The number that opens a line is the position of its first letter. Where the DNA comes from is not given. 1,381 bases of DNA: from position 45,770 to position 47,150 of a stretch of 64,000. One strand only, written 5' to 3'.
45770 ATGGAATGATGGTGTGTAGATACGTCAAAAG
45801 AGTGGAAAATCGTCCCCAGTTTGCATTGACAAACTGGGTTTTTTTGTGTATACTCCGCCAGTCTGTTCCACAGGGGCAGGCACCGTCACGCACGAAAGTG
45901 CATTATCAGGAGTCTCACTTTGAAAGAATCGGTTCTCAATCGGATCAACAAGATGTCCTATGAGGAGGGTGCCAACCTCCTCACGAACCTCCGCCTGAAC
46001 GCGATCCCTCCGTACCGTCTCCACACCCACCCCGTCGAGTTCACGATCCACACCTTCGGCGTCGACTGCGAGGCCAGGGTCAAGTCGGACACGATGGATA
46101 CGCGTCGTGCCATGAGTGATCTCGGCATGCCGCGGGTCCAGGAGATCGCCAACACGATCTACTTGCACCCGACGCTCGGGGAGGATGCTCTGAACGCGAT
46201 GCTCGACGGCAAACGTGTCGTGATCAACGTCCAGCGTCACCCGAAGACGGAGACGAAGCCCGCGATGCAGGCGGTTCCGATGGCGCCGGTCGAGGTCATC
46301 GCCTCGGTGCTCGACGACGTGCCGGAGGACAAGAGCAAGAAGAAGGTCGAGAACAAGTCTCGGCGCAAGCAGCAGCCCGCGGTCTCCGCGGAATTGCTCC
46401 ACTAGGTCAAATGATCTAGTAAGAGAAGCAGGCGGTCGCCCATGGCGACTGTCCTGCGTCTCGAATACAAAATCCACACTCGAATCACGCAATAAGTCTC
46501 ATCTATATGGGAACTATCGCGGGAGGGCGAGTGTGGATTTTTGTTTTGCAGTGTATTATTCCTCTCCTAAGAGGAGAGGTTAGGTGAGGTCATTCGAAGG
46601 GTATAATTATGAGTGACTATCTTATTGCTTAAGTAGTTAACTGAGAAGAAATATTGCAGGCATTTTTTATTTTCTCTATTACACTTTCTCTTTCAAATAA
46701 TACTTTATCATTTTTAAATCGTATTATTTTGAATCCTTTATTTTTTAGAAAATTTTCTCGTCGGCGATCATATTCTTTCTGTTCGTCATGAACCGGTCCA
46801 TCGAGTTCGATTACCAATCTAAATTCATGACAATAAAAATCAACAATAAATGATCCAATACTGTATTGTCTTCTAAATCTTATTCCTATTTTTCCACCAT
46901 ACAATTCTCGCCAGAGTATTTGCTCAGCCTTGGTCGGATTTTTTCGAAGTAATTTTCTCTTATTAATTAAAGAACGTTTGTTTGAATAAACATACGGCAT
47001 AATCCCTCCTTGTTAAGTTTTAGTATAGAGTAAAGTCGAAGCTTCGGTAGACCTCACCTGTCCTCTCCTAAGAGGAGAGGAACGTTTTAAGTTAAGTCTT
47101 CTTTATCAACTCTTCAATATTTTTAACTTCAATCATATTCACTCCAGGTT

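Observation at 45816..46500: recG terminator with a perfect promoter embedded in its loop, driving a ~65% GC orphan gene that starts at TTG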

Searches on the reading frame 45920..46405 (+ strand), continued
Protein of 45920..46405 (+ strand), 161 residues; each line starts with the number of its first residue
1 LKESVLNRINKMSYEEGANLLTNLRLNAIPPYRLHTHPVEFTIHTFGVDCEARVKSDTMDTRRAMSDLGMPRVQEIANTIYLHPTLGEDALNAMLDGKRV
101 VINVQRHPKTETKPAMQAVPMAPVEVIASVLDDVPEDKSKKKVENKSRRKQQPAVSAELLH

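Call 101: find_related_loci(query=A4, collection=viral_contigs, flank=5000)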
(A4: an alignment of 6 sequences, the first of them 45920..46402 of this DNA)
Query A4 (161 aa) in viral_contigs; peptide patterns used: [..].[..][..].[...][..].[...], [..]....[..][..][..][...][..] (x = any residue, [..] = any of these).
21 stretches matched a pattern, but none encodes a relative of the query by tblastn (E <= 1e-3).

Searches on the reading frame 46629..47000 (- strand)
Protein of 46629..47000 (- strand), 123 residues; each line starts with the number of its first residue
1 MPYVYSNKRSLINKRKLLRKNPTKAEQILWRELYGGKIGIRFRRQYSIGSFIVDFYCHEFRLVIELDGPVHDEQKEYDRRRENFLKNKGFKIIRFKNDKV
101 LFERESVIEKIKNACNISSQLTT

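Call 7: search_protein_families(library=pfam, proteins=[window:46629-47000:-], max_evalue=1)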
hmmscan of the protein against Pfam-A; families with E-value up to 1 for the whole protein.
window:46629-47000:- (123 aa): 2 families
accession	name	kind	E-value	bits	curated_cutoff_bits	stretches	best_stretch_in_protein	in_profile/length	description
PF04480.18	DUF559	-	3.4e-34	117.4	20.6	1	14-115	6-108/109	Protein of unknown function (DUF559)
PF18741.7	MTES_1575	-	4.6e-09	36.7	38.2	1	38-114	12-95/96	REase_MTES_1575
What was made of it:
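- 46629..47000 (-): Convergent neighbour: DUF559 (Vsr-like endonuclease fold) gene. Probably not part of the unit. Pfam PF04480, E = 3e-34 (call 7).
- A DUF559 endonuclease-fold gene is adjacent (call 7).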

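Call 57: search_protein_families(library=padloc, proteins=[window:46632-47000:-], max_evalue=0.1)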
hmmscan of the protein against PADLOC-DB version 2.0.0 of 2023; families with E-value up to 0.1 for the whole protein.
window:46632-47000:- (123 aa): 2 families
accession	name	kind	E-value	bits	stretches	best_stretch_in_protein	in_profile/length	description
PDLC02868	DpdF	-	4e-07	26.1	1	46-105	77-138/1078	DpdF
PDLC03210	mREase_II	-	8.6e-05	20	1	52-112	54-123/294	Type II methyl-directed restriction enzyme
